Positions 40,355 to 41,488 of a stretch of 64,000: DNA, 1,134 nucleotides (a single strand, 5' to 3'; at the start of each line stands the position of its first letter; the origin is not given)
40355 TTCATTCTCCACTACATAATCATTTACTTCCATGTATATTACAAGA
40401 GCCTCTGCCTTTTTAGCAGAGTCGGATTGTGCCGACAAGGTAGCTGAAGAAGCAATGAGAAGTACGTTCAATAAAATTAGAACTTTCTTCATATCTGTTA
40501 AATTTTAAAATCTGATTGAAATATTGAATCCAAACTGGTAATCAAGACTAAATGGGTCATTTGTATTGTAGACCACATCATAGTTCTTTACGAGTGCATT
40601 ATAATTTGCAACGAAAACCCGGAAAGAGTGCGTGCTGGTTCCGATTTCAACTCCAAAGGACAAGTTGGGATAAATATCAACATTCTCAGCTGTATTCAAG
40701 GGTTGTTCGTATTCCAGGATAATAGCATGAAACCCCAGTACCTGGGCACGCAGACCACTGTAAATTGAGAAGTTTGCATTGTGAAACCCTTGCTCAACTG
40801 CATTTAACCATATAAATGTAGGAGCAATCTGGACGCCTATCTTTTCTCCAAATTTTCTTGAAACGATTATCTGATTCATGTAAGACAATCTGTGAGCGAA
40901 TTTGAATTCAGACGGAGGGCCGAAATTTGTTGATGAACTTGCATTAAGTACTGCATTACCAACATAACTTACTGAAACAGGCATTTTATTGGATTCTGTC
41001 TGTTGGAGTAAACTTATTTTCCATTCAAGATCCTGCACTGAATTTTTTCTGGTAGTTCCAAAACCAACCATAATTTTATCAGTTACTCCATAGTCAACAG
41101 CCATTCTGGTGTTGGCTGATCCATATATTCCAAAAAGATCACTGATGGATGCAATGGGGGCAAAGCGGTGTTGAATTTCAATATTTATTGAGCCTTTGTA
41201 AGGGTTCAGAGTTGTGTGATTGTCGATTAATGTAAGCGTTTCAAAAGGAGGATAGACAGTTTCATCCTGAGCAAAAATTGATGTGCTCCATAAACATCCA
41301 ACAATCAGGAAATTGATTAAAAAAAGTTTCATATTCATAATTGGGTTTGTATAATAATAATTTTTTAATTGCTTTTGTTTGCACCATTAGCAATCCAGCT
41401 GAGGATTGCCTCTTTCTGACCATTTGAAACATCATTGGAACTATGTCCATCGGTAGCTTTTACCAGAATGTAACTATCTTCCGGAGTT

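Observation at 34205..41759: Seven-gene multihaem cytochrome island with 31 CXXCH motifs in a Bacteroidota-type genome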

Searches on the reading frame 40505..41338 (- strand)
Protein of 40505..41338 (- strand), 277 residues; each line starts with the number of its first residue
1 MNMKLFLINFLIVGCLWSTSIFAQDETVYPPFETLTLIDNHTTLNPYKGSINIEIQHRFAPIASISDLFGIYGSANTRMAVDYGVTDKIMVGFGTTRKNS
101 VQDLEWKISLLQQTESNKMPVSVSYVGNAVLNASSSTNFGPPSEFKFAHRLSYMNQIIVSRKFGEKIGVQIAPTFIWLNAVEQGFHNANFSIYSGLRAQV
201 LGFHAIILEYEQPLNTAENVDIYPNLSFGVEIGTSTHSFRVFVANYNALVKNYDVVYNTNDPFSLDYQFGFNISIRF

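Call 5: search_protein_families(library=pfam, proteins=[window:40505-41338:-], max_evalue=0.1)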
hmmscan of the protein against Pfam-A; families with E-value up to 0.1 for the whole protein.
window:40505-41338:- (277 aa): 1 family
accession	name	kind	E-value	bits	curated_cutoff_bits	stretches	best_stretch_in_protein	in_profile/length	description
PF19089.6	DUF5777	-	1.8e-62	211.3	23.1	1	32-277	1-247/247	Membrane bound beta barrel domain (DUF5777)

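Call 6: search_protein_families(library=ncbifam, proteins=[window:40505-41338:-], max_evalue=0.1)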
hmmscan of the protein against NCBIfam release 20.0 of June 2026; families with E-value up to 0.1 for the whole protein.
window:40505-41338:- (277 aa): 1 family
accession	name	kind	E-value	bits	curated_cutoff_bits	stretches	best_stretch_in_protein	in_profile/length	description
NF009910.0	PRK13370.1-4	equivalog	0.041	13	291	0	218-257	250-291/312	3-carboxyethylcatechol 2,3-dioxygenase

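Call 35: find_homologous_proteins(query=window:40505-41338:-, max_evalue=0.001)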
Query window:40505-41338:- (277 aa): 718 proteins with E <= 0.001 among 977 candidates; the best 120 are listed.
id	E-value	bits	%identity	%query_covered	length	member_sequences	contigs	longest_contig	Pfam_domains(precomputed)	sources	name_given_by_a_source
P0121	3.4e-180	615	100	99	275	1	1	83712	PF19089.7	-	-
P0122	2.8e-173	593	94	99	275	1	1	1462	PF19089.7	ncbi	-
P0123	3.5e-173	592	93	100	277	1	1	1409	PF19089.7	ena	-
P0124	1.5e-171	587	93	99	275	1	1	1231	PF19089.7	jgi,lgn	-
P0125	4.1e-149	513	79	100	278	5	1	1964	PF19089.7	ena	-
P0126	3.5e-145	500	79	99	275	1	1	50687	PF19089.7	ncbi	ncbi:DUF5777 family beta-barrel protein [Bacteroidota bacterium]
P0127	3.2e-143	494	78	99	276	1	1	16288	PF19089.7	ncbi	-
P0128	4.8e-142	490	76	100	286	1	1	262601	PF19089.7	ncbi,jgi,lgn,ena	-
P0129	4.6e-140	484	79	94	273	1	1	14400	PF19089.7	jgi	jgi:hypothetical protein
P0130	5.4e-140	483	76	99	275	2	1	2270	PF19089.7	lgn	-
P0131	2.6e-138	478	75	99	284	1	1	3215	PF19089.7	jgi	-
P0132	8.5e-136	470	71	99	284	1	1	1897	PF19089.7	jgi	-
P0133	2.2e-135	468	72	99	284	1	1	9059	PF19089.7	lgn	-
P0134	1.5e-128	446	72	99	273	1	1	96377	PF19089.7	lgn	-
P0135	3.8e-128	445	70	99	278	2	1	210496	PF19089.7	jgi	jgi:hypothetical protein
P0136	2.5e-126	439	68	100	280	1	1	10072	PF19089.7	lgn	-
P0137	7.8e-125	434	66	100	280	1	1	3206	PF19089.7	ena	-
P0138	1.2e-124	433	67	100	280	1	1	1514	PF19089.7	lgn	-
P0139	3.7e-124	432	67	100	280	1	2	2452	PF19089.7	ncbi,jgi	jgi:hypothetical protein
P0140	7.4e-124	431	68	100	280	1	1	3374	PF19089.7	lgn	-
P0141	3.5e-123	428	67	100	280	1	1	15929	PF19089.7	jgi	jgi:hypothetical protein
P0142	5.6e-123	428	66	100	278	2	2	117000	PF19089.7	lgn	-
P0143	6.6e-123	427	68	100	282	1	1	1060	PF19089.7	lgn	-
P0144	7.8e-122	424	67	100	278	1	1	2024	PF19089.7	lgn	-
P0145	1.8e-121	423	66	100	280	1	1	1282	PF19089.7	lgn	-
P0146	9.0e-121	420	67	100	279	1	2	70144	PF19089.7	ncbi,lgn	ncbi:MAG: DUF5777 family beta-barrel protein [Bacteroidales bacterium]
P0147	1.2e-120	420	66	100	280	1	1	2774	PF19089.7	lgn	-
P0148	6.5e-120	418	66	100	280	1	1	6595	PF19089.7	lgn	-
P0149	1.5e-119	416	65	100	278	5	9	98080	PF19089.7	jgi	jgi:hypothetical protein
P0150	1.6e-119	416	65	100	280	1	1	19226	PF19089.7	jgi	-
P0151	4.6e-119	415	66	100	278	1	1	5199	PF19089.7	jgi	jgi:hypothetical protein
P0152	1.0e-118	414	67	96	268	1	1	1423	PF19089.7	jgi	jgi:hypothetical protein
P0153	2.0e-118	413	66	100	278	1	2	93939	PF19089.7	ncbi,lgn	ncbi:MAG: DUF5777 family beta-barrel protein [Bacteroidales bacterium]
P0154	3.5e-118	412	65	100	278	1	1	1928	PF19089.7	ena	-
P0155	4.3e-118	412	65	100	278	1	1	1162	PF19089.7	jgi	jgi:hypothetical protein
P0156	1.4e-117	410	65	99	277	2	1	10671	PF19089.7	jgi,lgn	-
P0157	2.2e-117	409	65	100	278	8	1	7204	PF19089.7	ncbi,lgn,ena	-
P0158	2.6e-117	409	66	100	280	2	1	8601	PF19089.7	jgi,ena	-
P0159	3.0e-117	409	65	100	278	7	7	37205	PF19089.7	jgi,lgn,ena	-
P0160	4.8e-117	408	65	100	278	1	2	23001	PF19089.7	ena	-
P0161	5.4e-117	408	66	96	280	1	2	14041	PF19089.7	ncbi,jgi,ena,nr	ncbi:MAG TPA: DUF5777 family beta-barrel protein [Bacteroidales bacterium]|nr:DUF5777 family beta-ba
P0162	6.0e-117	408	69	92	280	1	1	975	PF19089.7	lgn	-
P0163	7.0e-117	408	63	98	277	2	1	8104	PF19089.7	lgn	-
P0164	2.0e-116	406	65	100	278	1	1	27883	PF19089.7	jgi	jgi:hypothetical protein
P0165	2.1e-116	406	65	99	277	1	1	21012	PF19089.7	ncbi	-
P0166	2.1e-116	406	65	100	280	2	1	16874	PF19089.7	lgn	-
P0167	3.3e-116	405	65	100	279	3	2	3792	PF19089.7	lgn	-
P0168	4.4e-115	402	63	100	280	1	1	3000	PF19089.7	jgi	-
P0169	4.4e-115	402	65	99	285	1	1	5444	PF19089.7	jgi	-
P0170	5.1e-115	402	65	96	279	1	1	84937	PF19089.7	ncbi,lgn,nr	ncbi:MAG: DUF5777 family beta-barrel protein [Bacteroidales bacterium]|nr:DUF5777 family beta-barrel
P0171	1.6e-114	400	65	100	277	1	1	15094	PF19089.7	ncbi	-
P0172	3.3e-114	399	63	98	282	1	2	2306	PF19089.7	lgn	-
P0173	9.5e-114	397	65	94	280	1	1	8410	PF19089.7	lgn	-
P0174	4.4e-113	395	62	99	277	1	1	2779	PF19089.7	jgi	-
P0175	7.7e-113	394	64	100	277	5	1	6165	PF19089.7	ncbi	-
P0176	6.7e-112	391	61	98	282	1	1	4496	PF19089.7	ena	-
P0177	1.7e-111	390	65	92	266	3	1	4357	PF19089.7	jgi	-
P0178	1.5e-109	384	62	99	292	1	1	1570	PF19089.7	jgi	jgi:hypothetical protein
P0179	2.3e-109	383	60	100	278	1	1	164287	PF19089.7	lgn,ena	-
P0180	5.2e-109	382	64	91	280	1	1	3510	PF19089.7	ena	-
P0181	8.4e-109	381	62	97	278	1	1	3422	PF19089.7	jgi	jgi:hypothetical protein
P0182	1.3e-108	381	63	96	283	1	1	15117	PF19089.7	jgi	-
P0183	5.0e-108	379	61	98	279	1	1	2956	PF19089.7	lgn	-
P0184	6.0e-108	378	60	97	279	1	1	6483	PF19089.7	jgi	-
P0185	7.0e-108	378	63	96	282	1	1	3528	PF19089.7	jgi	-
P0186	2.8e-107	376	61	96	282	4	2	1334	PF19089.7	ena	-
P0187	3.9e-107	376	61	100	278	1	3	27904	PF19089.7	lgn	-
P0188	4.4e-107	376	63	98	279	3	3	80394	PF19089.7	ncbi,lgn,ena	-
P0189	7.0e-107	375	62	95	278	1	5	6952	PF19089.7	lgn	-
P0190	8.2e-107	375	62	96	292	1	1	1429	PF19089.7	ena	-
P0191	1.6e-106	374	61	96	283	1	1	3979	PF19089.7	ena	-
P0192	1.9e-106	373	63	96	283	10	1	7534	PF19089.7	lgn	-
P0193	2.7e-106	373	62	95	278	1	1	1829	PF19089.7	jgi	jgi:hypothetical protein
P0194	3.5e-106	373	63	96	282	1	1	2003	PF19089.7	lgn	-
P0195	3.9e-106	372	62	93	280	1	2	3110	PF19089.7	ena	-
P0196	5.7e-106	372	62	95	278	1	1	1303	PF19089.7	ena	-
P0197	3.7e-105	369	62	95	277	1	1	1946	PF19089.7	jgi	-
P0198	4.0e-105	369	63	96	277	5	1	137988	PF19089.7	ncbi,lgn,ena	-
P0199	7.9e-105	368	59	100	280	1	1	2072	PF19089.7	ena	-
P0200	9.3e-105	368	61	97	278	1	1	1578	PF19089.7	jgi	jgi:hypothetical protein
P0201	1.2e-104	368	62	100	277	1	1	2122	PF19089.7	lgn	-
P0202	1.5e-104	367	62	96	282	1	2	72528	PF19089.7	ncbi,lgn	ncbi:MAG: DUF5777 family beta-barrel protein [Bacteroidota bacterium]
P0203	1.7e-104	367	61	96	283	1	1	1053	PF19089.7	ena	-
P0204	2.2e-104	367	60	95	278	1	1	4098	PF19089.7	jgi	-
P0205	2.3e-104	367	61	92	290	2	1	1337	PF19089.7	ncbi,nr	ncbi:MAG: hypothetical protein KAT15_22370, partial [Bacteroidales bacterium]|nr:hypothetical protei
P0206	3.6e-104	366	61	100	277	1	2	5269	PF19089.7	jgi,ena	-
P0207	3.6e-104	366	60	96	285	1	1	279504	PF19089.7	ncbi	ncbi:MAG: DUF5777 family beta-barrel protein [Bacteroidales bacterium]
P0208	3.9e-104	366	61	96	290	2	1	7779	PF19089.7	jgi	-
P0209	4.1e-104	366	62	92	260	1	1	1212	PF19089.7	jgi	jgi:hypothetical protein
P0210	5.6e-104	365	59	99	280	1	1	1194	PF19089.7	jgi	jgi:hypothetical protein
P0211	6.0e-104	365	61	96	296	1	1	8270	PF19089.7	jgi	-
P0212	6.6e-104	365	60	100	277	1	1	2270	PF19089.7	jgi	jgi:hypothetical protein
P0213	6.7e-104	365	60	96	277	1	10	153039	PF19089.7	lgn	-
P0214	1.0e-103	365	59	96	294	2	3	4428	PF19089.7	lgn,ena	-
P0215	1.1e-103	364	60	96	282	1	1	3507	PF19089.7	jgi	jgi:hypothetical protein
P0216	1.1e-103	364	60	100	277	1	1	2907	PF19089.7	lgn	-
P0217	2.4e-103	363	62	95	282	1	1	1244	PF19089.7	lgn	-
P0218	2.5e-103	363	60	92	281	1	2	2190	PF19089.7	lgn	-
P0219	2.5e-103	363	61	92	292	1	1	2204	PF19089.7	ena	-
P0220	2.8e-103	363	60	98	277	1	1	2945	PF19089.7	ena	-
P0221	2.8e-103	363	61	96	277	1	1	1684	PF19089.7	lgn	-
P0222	3.0e-103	363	60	98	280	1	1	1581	PF19089.7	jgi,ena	-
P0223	3.0e-103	363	59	96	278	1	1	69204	PF19089.7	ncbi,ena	-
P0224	4.9e-103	362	59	96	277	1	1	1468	PF19089.7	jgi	jgi:hypothetical protein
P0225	5.1e-103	362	59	98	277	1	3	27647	PF19089.7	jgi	-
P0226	5.1e-103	362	63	95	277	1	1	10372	PF19089.7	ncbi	-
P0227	5.2e-103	362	60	96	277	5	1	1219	PF19089.7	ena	-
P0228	5.4e-103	362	61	96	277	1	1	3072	PF19089.7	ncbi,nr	ncbi:MAG: DUF5777 family beta-barrel protein [Bacteroidota bacterium]|nr:DUF5777 family beta-barrel 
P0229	9.3e-103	361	58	100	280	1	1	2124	PF19089.7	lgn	-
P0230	9.6e-103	361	61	96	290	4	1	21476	PF19089.7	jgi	jgi:hypothetical protein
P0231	1.0e-102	361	60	96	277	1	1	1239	PF19089.7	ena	-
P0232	1.2e-102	361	60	96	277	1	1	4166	PF19089.7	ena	-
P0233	1.2e-102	361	62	92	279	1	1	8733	PF19089.7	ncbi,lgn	-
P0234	1.3e-102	361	60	96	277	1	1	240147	PF19089.7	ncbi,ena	-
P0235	1.3e-102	361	61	97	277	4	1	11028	PF19089.7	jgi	jgi:hypothetical protein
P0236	1.4e-102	361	58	98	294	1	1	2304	PF19089.7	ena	-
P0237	1.5e-102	361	61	93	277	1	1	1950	PF19089.7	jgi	jgi:hypothetical protein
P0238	1.5e-102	361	61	95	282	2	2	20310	PF19089.7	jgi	jgi:hypothetical protein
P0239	2.1e-102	360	60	100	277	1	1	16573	PF19089.7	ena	-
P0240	2.2e-102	360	59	96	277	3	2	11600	PF19089.7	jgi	-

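Call 43: predict_structure(alignment_id=A2)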
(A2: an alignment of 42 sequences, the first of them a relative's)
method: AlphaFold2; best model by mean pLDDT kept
length: 275 residues; sequences in the alignment: 42
mean_pLDDT: 78.9   pTM: 0.73
mean pLDDT of the five models: 78.9, 69.8, 69.2, 65.1, 62.8
residues with pLDDT >= 90: 62; 70-90: 151; 50-70: 49; < 50: 13
segments of 3 or more residues with pLDDT < 50: 19-27
pLDDT, mean of each block of 10 residues (from residue 1): 70 60 46 72 85 79 55 75 90 79 88 64 90 70 67 90 85 88 88 85 89 82 90 84 83 85 87 88
secondary structure, 60 per line:
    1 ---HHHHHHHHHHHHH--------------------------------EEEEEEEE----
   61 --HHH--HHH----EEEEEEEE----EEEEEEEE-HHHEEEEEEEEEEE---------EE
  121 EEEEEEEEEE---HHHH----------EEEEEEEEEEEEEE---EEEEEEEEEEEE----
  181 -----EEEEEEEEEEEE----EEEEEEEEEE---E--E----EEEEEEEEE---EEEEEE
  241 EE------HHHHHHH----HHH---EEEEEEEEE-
elements in order: H4-16 E49-56 E75-82 E87-94 E99-109 E119-130 H134-137 E148-161 E165-176 E186-197 E202-211 E223-231 E235-242 H249-255 E266-274

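Call 46: fold_search(model_id=the predicted structure, library=pdb)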
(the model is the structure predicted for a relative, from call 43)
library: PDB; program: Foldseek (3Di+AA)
matches with E <= 10: 876; with E <= 0.001: 110
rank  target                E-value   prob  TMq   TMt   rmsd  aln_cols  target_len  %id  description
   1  9a32_MODEL_1_A        8.5e-07  1.00  0.45  0.36   8.7       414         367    7  Model of E. coli OmpC by in-cell photo-crosslinking MS and deep learning (released 2023-02-24)
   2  2wjq                  1.5e-05  1.00  0.50  0.64   5.1       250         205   10  NanC porin structure in hexagonal crystal form. (released 2009-10-13)
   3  4d65_A                1.5e-05  1.00  0.38  0.32  13.6       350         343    7  Structure of porin Omp-Pst2 from P. stuartii; the asymmetric unit contains a dimer of trimers. (released 2016-03-09)
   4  3fid_A                1.8e-05  1.00  0.38  0.36  10.3       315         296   12  LpxR from Salmonella typhimurium (released 2009-02-10)
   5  4d64_A                2.8e-05  1.00  0.37  0.31  13.6       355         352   10  Structure of porin Omp-Pst1 from P. stuartii; the crystallographic symmetry generates a dimer of trimers. (released 2016-03-09)
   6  5o68_C                4.2e-05  1.00  0.46  0.48   8.7       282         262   10  Crystal Structure of the Pseudomonas functional amyloid secretion protein FapF - R157A mutant (released 2017-08-23)
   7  5o68_F                4.5e-05  1.00  0.49  0.53   7.7       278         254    9  Crystal Structure of the Pseudomonas functional amyloid secretion protein FapF - R157A mutant (released 2017-08-23)
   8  1fw3_A                5.0e-05  1.00  0.41  0.44   8.0       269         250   12  OUTER MEMBRANE PHOSPHOLIPASE A FROM ESCHERICHIA COLI (released 2001-06-01)
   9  4kr4_C                5.3e-05  1.00  0.37  0.32   8.0       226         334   10  Salmonella typhi OmpF complex with Ampicillin (released 2014-05-28)
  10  5nxn_A                5.6e-05  1.00  0.36  0.31  13.5       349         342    8  Structure of a L5-deletion mutant of Providencia stuartii Omp-Pst1 (released 2018-02-21)
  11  1gfq                  7.3e-05  1.00  0.35  0.30   8.1       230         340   10  OMPF PORIN (MUTANT R82C) (released 1996-12-07)
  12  1hxt                  8.2e-05  1.00  0.36  0.30   8.2       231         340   10  OMPF PORIN MUTANT NQAAA (released 2001-06-06)
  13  4pr7_A                8.6e-05  1.00  0.48  0.72   4.0       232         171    8  KdgM porin in complex with disordered oligogalacturonate (released 2014-06-11)
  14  2wjr                  8.6e-05  1.00  0.49  0.63   5.3       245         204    8  NanC porin structure in rhombohedral crystal form. (released 2009-10-13)
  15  1opf_A                8.6e-05  1.00  0.37  0.32   9.8       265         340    9  THE STRUCTURE OF OMPF PORIN IN A TETRAGONAL CRYSTAL FORM (released 1995-02-07)
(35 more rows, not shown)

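Call 56: find_encoding_contigs(protein=P0128, flank=10000, max_places=2)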
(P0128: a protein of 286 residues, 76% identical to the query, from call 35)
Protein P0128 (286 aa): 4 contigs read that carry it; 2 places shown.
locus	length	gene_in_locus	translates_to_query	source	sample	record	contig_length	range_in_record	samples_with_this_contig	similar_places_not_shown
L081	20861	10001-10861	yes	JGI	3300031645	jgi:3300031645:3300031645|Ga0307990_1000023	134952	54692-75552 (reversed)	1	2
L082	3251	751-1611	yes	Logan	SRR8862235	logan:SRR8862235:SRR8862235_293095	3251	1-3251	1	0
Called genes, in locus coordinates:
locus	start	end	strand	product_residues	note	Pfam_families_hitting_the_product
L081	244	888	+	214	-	PF01135:PCMT, PF13649:Methyltransf_25 (faint)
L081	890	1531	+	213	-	PF00753:Lactamase_B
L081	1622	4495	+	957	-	PF02347:GDC-P, PF01212:Beta_elim_lyase (weak), PF00266:Aminotran_5 (weak), PF21478:GcvP2_C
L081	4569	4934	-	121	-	PF00436:SSB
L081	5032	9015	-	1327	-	PF17210:SdrD_B (faint), PF05036:SPOR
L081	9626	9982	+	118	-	-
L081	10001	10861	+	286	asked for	PF19089:DUF5777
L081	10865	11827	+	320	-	PF14522:Cytochrome_C7 (faint), PF09699:Paired_CXXCH_1 (faint), PF14537:Cytochrom_c3_2 (weak), PF22113:Mtrc-MtrF_II-IV_dom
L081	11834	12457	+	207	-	PF01292:Ni_hydr_CYTB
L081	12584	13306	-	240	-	-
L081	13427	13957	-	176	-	PF22113:Mtrc-MtrF_II-IV_dom (faint), PF09699:Paired_CXXCH_1 (faint), PF14522:Cytochrome_C7 (faint), PF13435:Cytochrome_C554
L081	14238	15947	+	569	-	PF00149:Metallophos, PF02872:5_nucleotid_C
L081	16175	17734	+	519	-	PF01039:Carboxyl_trans, PF03255:ACCA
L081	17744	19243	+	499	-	PF00289:Biotin_carb_N, PF02786:CPSase_L_D2, PF07478:Dala_Dala_lig_C (weak), PF08443:RimK (weak), PF02222:ATP-grasp (weak), PF02785:Biotin_carb_C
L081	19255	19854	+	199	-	PF25917:BSH_RND (faint), PF00364:Biotin_lipoyl, PF25984:BSH_YknX (weak)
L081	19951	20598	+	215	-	-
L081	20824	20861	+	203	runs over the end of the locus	PF14127:DUF4294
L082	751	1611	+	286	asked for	PF19089:DUF5777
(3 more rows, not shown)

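Call 89: search_protein_representatives(alignment_id=A2)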
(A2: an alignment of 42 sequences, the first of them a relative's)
Query: 42 sequences, 280 profile positions. Proteins with E-value up to 0.001 (for the whole library): 1459; up to 1e-10: 938; up to 1e-30: 253. The best 150 are listed.
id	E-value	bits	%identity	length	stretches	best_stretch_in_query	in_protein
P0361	1.2e-133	460.9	-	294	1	9-279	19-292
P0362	3.9e-101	354.2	-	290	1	1-280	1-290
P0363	4.2e-98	344.3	-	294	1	13-280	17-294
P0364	1.2e-78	280.5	-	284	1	1-280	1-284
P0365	3.1e-78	279.1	-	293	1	1-280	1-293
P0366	4.5e-76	272.0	-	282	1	7-279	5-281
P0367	6.1e-71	255.2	-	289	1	13-280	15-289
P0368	1.3e-70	254.1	-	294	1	8-280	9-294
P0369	3.5e-70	252.7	-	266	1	22-280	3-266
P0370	3.6e-70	252.6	-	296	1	25-280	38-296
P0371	1.3e-69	250.9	-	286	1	9-280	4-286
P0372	2.0e-69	250.2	-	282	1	9-280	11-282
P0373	7.2e-68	245.1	-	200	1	9-194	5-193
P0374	2.7e-67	243.3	-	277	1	10-280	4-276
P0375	3.8e-67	242.7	-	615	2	25-278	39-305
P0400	5.3e-56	206.2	-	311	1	24-277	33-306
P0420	2.7e-50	187.5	-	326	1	29-277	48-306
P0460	8.5e-41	156.3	-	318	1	9-277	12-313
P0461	8.6e-41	156.3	-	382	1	10-277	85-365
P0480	1.1e-37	146.1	-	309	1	27-277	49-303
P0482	1.3e-37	145.9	-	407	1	26-277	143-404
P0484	1.8e-37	145.3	-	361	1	24-277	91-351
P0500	2.6e-36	141.6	-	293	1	12-277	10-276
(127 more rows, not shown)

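Call 91: search_protein_families(library=pfam, proteins=[P0482, P0461, P0484], max_evalue=0.01)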
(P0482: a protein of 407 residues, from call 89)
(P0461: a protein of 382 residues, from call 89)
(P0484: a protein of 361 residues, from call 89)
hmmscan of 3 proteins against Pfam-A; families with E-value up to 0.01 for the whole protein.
P0482 (407 aa): 3 families
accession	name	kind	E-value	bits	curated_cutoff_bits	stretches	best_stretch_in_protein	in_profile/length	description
PF19089.6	DUF5777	-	2.2e-61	207.7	23.1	1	154-407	3-247/247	Membrane bound beta barrel domain (DUF5777)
PF13442.11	Cytochrome_CBB3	-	1.9e-10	41.3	27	1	45-124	3-68/68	Cytochrome C oxidase, cbb3-type, subunit III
PF00034.26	Cytochrom_C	-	1.6e-09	39.4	21.3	1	46-127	2-89/90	Cytochrome c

P0461 (382 aa): 1 family
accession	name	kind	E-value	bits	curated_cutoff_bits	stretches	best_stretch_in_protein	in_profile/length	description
PF19089.6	DUF5777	-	2.3e-71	240.4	23.1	1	111-368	1-247/247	Membrane bound beta barrel domain (DUF5777)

P0484 (361 aa): 1 family
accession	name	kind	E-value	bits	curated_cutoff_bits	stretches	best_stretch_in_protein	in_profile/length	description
PF19089.6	DUF5777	-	1.9e-78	263.5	23.1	1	102-354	1-247/247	Membrane bound beta barrel domain (DUF5777)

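Call 93: find_encoding_contigs(protein=P0482, flank=8000, max_places=3)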
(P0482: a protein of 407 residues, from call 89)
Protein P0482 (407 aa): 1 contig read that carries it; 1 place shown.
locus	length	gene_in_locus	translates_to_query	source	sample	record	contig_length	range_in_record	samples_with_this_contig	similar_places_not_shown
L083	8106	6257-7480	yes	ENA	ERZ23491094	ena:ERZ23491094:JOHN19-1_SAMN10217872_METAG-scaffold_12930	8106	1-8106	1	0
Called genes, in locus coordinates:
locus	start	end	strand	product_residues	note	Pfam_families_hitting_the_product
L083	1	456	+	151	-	?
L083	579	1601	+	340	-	PF04613:LpxD, PF21711:DCTN5 (faint), PF25084:LbH_EIF2B, PF25087:GMPPB_C, PF00132:Hexapep, PF00132:Hexapep, PF25084:LbH_EIF2B, PF00132:Hexapep (weak), +1 more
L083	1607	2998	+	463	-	PF03331:LpxC, PF07977:FabA, PF22817:ApeP-like, PF22818:ApeI-like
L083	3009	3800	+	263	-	PF14602:Hexapep_2 (faint), PF25084:LbH_EIF2B (faint), PF25087:GMPPB_C (weak), PF00132:Hexapep, PF13720:Acetyltransf_11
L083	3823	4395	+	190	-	PF08207:EFP_N, PF01132:EFP, PF09285:Elong-fact-P_C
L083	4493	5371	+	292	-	PF02629:CoA_binding, PF13380:CoA_binding_2, PF13607:Succ_CoA_lig, PF00549:Ligase_CoA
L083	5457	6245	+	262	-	PF02014:Reeler, PF18962:Por_Secre_tail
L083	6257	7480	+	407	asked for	PF00034:Cytochrom_C, PF13442:Cytochrome_CBB3, PF19089:DUF5777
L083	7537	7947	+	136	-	-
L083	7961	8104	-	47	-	?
